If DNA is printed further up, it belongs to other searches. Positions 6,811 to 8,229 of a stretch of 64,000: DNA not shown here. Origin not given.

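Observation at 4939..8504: Tandem array of four bacterial genes built from mTERF-like repeats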

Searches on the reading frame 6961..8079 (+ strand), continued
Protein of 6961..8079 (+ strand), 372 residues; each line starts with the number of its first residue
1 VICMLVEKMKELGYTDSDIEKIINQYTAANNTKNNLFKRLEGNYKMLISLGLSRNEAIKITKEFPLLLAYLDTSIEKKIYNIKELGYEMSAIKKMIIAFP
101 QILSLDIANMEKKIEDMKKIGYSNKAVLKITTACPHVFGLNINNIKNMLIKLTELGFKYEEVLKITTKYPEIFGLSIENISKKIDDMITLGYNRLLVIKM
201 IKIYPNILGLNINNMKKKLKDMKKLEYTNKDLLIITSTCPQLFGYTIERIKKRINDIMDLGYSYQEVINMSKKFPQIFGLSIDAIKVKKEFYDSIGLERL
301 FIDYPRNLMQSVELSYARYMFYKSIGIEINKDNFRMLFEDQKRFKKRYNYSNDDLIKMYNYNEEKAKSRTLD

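Call 20: find_encoding_contigs(protein=P0088, flank=6000, max_places=4)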
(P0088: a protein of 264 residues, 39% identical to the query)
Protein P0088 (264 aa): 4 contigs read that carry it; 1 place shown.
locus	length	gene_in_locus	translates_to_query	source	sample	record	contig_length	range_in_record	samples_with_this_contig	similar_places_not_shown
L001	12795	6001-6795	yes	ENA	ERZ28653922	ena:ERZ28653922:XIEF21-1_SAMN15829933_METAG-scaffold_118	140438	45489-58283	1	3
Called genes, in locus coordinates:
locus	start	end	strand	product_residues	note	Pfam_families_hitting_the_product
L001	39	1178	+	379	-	PF01702:TGT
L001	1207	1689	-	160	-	PF10612:Spore-coat_CotZ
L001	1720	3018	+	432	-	PF01235:Na_Ala_symp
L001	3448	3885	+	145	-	PF03862:SpoVAC_SpoVAEB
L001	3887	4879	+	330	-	PF07451:SpoVAD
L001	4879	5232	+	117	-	PF03862:SpoVAC_SpoVAEB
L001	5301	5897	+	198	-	-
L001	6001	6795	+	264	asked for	PF07499:RuvA_C (faint), PF18039:UBA_6 (faint), PF02536:mTERF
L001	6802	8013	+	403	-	-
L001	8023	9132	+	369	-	-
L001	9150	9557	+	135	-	PF02536:mTERF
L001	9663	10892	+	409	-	-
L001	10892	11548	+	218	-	PF19845:DUF6320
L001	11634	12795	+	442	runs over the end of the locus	-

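Call 39: predict_structure(alignment_id=A3)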
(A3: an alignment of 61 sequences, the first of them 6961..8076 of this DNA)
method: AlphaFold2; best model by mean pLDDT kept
length: 372 residues; sequences in the alignment: 61
mean_pLDDT: 95.4   pTM: 0.87
mean pLDDT of the five models: 95.4, 94.8, 94.4, 93.9, 93.9
residues with pLDDT >= 90: 345; 70-90: 17; 50-70: 10; < 50: 0
segments of 3 or more residues with pLDDT < 50: none
pLDDT, mean of each block of 10 residues (from residue 1): 87 95 78 88 96 97 94 96 98 98 97 98 98 97 98 98 98 97 98 98 97 98 98 98 97 98 98 97 96 95 97 97 97 97 97 96 80 56
secondary structure, 60 per line:
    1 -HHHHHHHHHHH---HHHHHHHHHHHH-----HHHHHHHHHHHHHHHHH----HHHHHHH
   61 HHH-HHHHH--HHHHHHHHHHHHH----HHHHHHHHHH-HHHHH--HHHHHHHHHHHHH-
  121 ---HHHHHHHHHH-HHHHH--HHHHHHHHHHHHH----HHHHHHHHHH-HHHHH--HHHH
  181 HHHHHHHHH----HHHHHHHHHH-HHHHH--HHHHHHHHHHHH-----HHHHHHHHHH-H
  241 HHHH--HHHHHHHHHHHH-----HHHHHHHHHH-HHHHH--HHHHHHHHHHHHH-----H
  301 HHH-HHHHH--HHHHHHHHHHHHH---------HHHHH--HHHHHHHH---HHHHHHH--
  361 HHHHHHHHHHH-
elements in order: H2-12 H16-27 H33-49 H54-63 H65-69 H72-84 H89-98 H100-104 H107-119 H124-133 H135-139 H142-154 H159-168 H170-174 H177-189 H194-203 H205-209 H212-223 H229-238 H240-244 H247-258 H264-273 H275-279 H282-294 H300-303 H305-309 H312-324 H334-338 H341-348 H352-358 H361-371

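Call 45: fold_search(model_id=the predicted structure, library=pdb)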
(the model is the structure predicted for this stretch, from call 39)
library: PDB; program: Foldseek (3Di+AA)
matches with E <= 10: 141; with E <= 0.001: 18
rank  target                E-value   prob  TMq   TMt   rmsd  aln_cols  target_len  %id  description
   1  5co0_O                3.9e-09  1.00  0.60  0.68   5.0       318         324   17  Crystal Structure of the MTERF1 Y288A substitution bound to the termination sequence. (released 2015-11-25)
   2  3n7q_A                6.4e-09  1.00  0.47  0.56   6.9       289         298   17  Crystal structure of human mitochondrial mTERF fragment (aa 99-399) in complex with a 12-mer DNA encompassing the tRNA (released 2010-06-16)
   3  3mvb_O                7.3e-09  1.00  0.60  0.68   5.0       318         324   18  Crystal structure of a triple RFY mutant of human MTERF1 bound to the termination sequence (released 2010-06-30)
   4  3n6s_A                8.7e-09  1.00  0.56  0.59   6.1       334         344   18  Crystal structure of human mitochondrial mTERF in complex with a 15-mer DNA encompassing the tRNALeu(UUR) binding sequ (released 2010-06-16)
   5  3mva_O                9.1e-09  1.00  0.60  0.67   5.1       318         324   18  Crystal structure of human MTERF1 bound to the termination sequence (released 2010-06-30)
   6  5crk_O                1.2e-08  1.00  0.60  0.67   5.1       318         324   18  Crystal Structure of the MTERF1 F243A substitution bound to the termination sequence. (released 2015-11-25)
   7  5cky_O                1.4e-08  1.00  0.61  0.68   4.9       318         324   18  Crystal Structure of the MTERF1 R162A substitution bound to the termination sequence. (released 2015-11-25)
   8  5crj_O                2.5e-08  1.00  0.60  0.68   5.0       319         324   18  Crystal Structure of the MTERF1 F322A substitution bound to the termination sequence. (released 2015-11-25)
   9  3m66                  1.6e-07  1.00  0.51  0.68   6.7       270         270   17  Crystal structure of human Mitochondrial Transcription Termination Factor 3 (released 2010-05-05)
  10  6z1p_BY               3.2e-06  1.00  0.44  0.49   9.3       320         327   16  Structure of the mitochondrial ribosome from Tetrahymena thermophila (released 2020-06-24)
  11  7odr_y                3.4e-06  1.00  0.41  0.59   7.3       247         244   18  State A of the human mitoribosomal large subunit assembly intermediate (released 2021-06-23)
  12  7o9k_A2               4.0e-06  1.00  0.41  0.59  10.7       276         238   17  Human mitochondrial ribosome large subunit assembly intermediate with MTERF4-NSUN4, MRM2, MTG1, the MALSU module, GTP (released 2021-06-30)
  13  4fp9_B                9.3e-06  1.00  0.41  0.60  10.2       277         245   17  Human MTERF4-NSUN4 protein complex (released 2012-09-12)
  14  9hcg_y                9.7e-06  1.00  0.40  0.59   7.1       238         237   18  Mouse mitoribosome large subunit assembly intermediate bound to NSUN4, METRF4, MRM2, GTPBP7 and MALSU1-L0R8F8-mt-ACP c (released 2025-06-18)
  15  7of3_G                3.7e-05  1.00  0.40  0.59  10.3       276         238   17  Structure of a human mitochondrial ribosome large subunit assembly intermediate in complex with MTERF4-NSUN4 (dataset2 (released 2021-05-19)
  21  4hpz                  5.9e-03  1.00  0.35  0.31  11.3       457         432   11  Crystal structure of a TALE protein reveals an extended N-terminal DNA binding region (released 2012-12-05)
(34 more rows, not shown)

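Call 51: search_protein_families(library=padloc, proteins=[window:6961-8079:+], max_evalue=0.001)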
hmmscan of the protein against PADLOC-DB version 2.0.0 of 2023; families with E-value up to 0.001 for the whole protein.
window:6961-8079:+ (372 aa): 0 families

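Call 55: search_protein_representatives(protein=window:6961-8076:+)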
Query: 372 residues. Proteins with E-value up to 0.001 (for the whole library): 1566; up to 1e-10: 595; up to 1e-30: 143. The best 150 are listed.
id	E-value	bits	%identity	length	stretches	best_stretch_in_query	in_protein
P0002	2.0e-83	296.9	41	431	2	177-365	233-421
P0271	1.1e-71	258.2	38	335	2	155-363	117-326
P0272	3.2e-71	256.7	32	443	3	56-366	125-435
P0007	3.9e-71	256.4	45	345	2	8-218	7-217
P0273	2.1e-68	247.5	40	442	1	9-361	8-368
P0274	2.9e-67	243.7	38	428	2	152-364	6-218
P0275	1.2e-65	238.4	34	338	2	143-368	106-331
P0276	2.7e-65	237.3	37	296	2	122-360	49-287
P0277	1.1e-63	231.9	43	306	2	119-368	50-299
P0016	1.7e-63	231.3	43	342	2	120-364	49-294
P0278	2.9e-63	230.6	31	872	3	43-284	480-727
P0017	1.3e-62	228.4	34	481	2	117-368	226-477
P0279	6.9e-61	222.8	40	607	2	106-369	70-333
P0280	2.4e-60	221.0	36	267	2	143-366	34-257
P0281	2.8e-59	217.5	41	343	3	105-286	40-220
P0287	5.4e-56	206.7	25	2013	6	10-263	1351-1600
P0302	1.1e-48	182.7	29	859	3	47-283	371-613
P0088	2.2e-44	168.5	42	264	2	148-368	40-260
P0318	5.5e-44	167.2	25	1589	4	38-258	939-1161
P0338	1.3e-39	152.8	26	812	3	44-255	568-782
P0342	1.1e-38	149.8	27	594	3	84-283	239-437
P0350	1.9e-37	145.7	26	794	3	40-253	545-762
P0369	7.5e-35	137.2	38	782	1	151-361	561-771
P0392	2.5e-31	125.6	29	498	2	42-261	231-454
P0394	3.6e-31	125.1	28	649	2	38-283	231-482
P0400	1.3e-30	123.3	28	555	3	43-242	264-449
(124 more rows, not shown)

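Call 56: search_protein_families(library=pfam, proteins=[P0287, P0318, P0278, P0302, P0338, P0350, P0369, P0279, P0394, P0005], max_evalue=0.00001)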
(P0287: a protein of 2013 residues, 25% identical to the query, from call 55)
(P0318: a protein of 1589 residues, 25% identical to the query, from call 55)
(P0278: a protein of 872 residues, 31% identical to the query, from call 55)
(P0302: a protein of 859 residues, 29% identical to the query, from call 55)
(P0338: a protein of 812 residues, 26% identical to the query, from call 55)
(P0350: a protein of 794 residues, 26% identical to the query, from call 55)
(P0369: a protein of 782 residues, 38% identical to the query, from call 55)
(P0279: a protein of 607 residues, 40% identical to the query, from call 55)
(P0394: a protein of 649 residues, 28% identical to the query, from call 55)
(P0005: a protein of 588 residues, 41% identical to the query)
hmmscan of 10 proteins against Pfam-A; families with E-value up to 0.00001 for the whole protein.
P0287 (2013 aa): 1 family
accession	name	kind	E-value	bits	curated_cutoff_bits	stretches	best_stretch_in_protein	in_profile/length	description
PF02536.19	mTERF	-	2.4e-272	901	23.1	8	526-803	28-314/314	mTERF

P0318 (1589 aa): 2 families
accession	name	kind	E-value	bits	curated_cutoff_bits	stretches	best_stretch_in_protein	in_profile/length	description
PF02536.19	mTERF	-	4.9e-187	620.7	23.1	7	105-321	72-291/314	mTERF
PF21698.3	Spo16_C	-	2.8e-06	27.3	27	0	214-236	14-36/43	Spo16 protein, C-terminal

P0278 (872 aa): 7 families
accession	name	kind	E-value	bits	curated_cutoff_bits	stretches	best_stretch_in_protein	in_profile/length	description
PF02536.19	mTERF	-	3.3e-139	463.6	23.1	3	410-664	2-258/314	mTERF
PF22789.1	DUF4026_C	-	5.3e-11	43.4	27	0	730-749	10-29/114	Protein of unknown function (DUF4026) C-terminal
PF18363.6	PI_PP_I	-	1.6e-09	38.3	28.5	0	508-540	56-88/94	Phosphoinositide phosphatase insertion domain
PF07681.17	DoxX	-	2.6e-09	38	23.6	0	648-685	21-54/85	DoxX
PF22083.2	I-HmuI_NUMOD-like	-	2.6e-07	30.5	27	0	414-429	21-36/46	DNA endonuclease I-HmuI-like, NUMOD-like domain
PF15916.11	DUF4743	-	1.2e-06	29.1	25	0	485-511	27-53/118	Domain of unknown function (DUF4743)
PF23494.1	bPH_10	-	1.4e-06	28.3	27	0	389-434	12-58/151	YqeB-like bacterial PH domain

P0302 (859 aa): 1 family
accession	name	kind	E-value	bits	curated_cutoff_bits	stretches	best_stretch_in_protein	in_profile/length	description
PF02536.19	mTERF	-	4.1e-90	302.3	23.1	2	262-515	2-258/314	mTERF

P0338 (812 aa): 1 family
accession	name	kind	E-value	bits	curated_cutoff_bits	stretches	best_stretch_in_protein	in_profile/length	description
PF02536.19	mTERF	-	2.9e-90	302.8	23.1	3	321-571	4-258/314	mTERF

P0350 (794 aa): 2 families
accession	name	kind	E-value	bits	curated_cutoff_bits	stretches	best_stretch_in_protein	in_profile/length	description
PF02536.19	mTERF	-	5e-83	279.1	23.1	3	389-585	93-288/314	mTERF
PF18039.7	UBA_6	-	4.5e-07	30.2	23.5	0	440-459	4-23/42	UBA-like domain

P0369 (782 aa): 1 family
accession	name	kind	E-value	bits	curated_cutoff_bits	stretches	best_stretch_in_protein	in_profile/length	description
PF02536.19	mTERF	-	1.4e-22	80.5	23.1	1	555-665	143-256/314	mTERF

P0279 (607 aa): 4 families
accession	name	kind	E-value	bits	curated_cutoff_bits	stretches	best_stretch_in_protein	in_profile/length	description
PF02536.19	mTERF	-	5.1e-36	124.6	23.1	2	144-301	146-305/314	mTERF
PF18039.7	UBA_6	-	1.6e-12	47.7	23.5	0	179-199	1-21/42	UBA-like domain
PF00627.37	UBA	-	1.1e-10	41.5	22.4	0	78-93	6-21/37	UBA/TS-N domain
PF23950.1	MLLE_2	-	5.9e-09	36.1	27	0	181-202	8-29/60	MLLE-related domain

P0394 (649 aa): 1 family
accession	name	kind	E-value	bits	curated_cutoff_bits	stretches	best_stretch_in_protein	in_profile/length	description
PF02536.19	mTERF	-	8.1e-66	222.5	23.1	2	381-600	1-225/314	mTERF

P0005 (588 aa): 5 families
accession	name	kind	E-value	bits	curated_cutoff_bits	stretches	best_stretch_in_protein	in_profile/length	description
PF02224.24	Cytidylate_kin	-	3e-71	239.9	26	1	3-212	1-209/211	Cytidylate kinase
PF02536.19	mTERF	-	1.1e-38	133.4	23.1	3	221-362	112-256/314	mTERF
PF13189.12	Cytidylate_kin2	-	2.8e-08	34.6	28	1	2-175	1-148/176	Cytidylate kinase-like family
PF23255.1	DUF7070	-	2.4e-07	30.8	27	0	333-348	18-33/49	Domain of unknown function (DUF7070)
PF13238.12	AAA_18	-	2.7e-06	28.3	29.4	0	3-169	1-121/128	AAA domain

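Call 58: find_encoding_contigs(protein=P0005, flank=7000, max_places=2)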
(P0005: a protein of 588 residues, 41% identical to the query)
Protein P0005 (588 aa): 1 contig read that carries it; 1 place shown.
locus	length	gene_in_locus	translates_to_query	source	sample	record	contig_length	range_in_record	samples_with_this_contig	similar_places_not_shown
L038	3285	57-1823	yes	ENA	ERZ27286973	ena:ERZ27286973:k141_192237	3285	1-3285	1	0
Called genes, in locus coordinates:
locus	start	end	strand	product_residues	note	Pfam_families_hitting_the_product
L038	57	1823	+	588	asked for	PF02224:Cytidylate_kin, PF13189:Cytidylate_kin2, PF13207:AAA_17 (weak), PF13238:AAA_18 (faint), PF23255:DUF7070 (faint), PF02536:mTERF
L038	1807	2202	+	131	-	PF02536:mTERF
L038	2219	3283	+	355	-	?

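Call 59: find_encoding_contigs(protein=P0042, flank=7000, max_places=2)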
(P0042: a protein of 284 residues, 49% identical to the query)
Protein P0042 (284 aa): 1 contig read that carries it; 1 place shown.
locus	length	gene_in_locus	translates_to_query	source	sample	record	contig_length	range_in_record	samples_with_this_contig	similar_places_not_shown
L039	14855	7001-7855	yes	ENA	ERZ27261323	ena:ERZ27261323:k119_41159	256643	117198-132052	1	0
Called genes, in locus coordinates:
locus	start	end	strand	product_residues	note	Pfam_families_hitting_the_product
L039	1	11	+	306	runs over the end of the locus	PF01180:DHO_dh, PF01207:Dus, PF03060:NMO, PF00977:His_biosynth (weak)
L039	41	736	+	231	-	PF00215:OMPdecase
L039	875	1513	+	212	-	PF00156:Pribosyltran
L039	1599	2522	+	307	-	PF02729:OTCace_N, PF00185:OTCace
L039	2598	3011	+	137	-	PF01948:PyrI, PF02748:PyrI_C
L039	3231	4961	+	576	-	PF00664:ABC_membrane, PF02463:SMC_N, PF03193:RsgA_GTPase (faint), PF00005:ABC_tran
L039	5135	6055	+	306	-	PF02536:mTERF, PF07499:RuvA_C (faint), PF18039:UBA_6 (faint), PF22567:UBA_9 (faint), PF10440:WIYLD (faint), PF02536:mTERF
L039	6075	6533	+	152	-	-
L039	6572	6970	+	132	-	PF02536:mTERF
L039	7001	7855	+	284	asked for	PF00627:UBA (faint), PF02536:mTERF (weak), PF10440:WIYLD (faint), PF18039:UBA_6 (faint), PF08069:Ribosomal_S13_N (faint), PF23950:MLLE_2 (faint), PF02536:mTERF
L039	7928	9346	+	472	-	PF13306:LRR_5, PF13855:LRR_8 (faint), PF13306:LRR_5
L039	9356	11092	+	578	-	PF04055:Radical_SAM, PF13353:Fer4_12 (weak), PF13186:SPASM (weak)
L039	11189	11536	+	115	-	-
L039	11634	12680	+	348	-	PF12773:DZR (faint)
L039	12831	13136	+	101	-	-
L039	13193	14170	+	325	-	PF01636:APH, PF01163:RIO1 (weak)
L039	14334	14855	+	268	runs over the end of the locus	-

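Call 60: find_encoding_contigs(protein=P0053, flank=7000, max_places=2)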
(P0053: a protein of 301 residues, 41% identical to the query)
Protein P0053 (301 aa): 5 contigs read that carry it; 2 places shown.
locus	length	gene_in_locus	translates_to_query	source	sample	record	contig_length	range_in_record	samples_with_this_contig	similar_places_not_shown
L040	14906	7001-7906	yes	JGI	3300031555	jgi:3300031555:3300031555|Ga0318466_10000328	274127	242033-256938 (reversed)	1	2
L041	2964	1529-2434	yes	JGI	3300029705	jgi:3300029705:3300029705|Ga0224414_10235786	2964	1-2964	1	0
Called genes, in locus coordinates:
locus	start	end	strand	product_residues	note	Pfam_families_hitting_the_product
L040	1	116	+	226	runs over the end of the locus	PF00899:ThiF, PF01488:Shikimate_DH (weak)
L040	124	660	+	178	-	-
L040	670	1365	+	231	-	PF05116:S6PP, PF08282:Hydrolase_3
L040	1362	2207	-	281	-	PF01066:CDP-OH_P_transf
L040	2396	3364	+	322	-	PF07454:SpoIIP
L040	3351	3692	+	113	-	-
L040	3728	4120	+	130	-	-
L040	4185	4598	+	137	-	PF01029:NusB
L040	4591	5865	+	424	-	PF13742:tRNA_anti_2, PF01336:tRNA_anti-codon, PF02601:Exonuc_VII_L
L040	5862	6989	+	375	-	-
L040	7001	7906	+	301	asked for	PF02536:mTERF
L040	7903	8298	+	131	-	-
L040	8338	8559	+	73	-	PF02609:Exonuc_VII_S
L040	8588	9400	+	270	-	-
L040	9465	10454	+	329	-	PF13180:PDZ_2, PF17820:PDZ_6 (weak), PF05580:Peptidase_S55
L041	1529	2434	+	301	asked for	PF02536:mTERF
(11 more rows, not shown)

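Call 64: search_protein_families(library=pfam, proteins=[L039:6075-6533:+], max_evalue=0.1)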
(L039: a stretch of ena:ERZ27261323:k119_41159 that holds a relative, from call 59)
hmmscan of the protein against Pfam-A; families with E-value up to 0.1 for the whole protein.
L039:6075-6533:+ (152 aa): 1 family
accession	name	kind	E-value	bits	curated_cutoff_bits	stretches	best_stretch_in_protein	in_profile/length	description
PF18362.6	THB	-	0.07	13.2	25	0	12-28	1-17/34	Tri-helix bundle domain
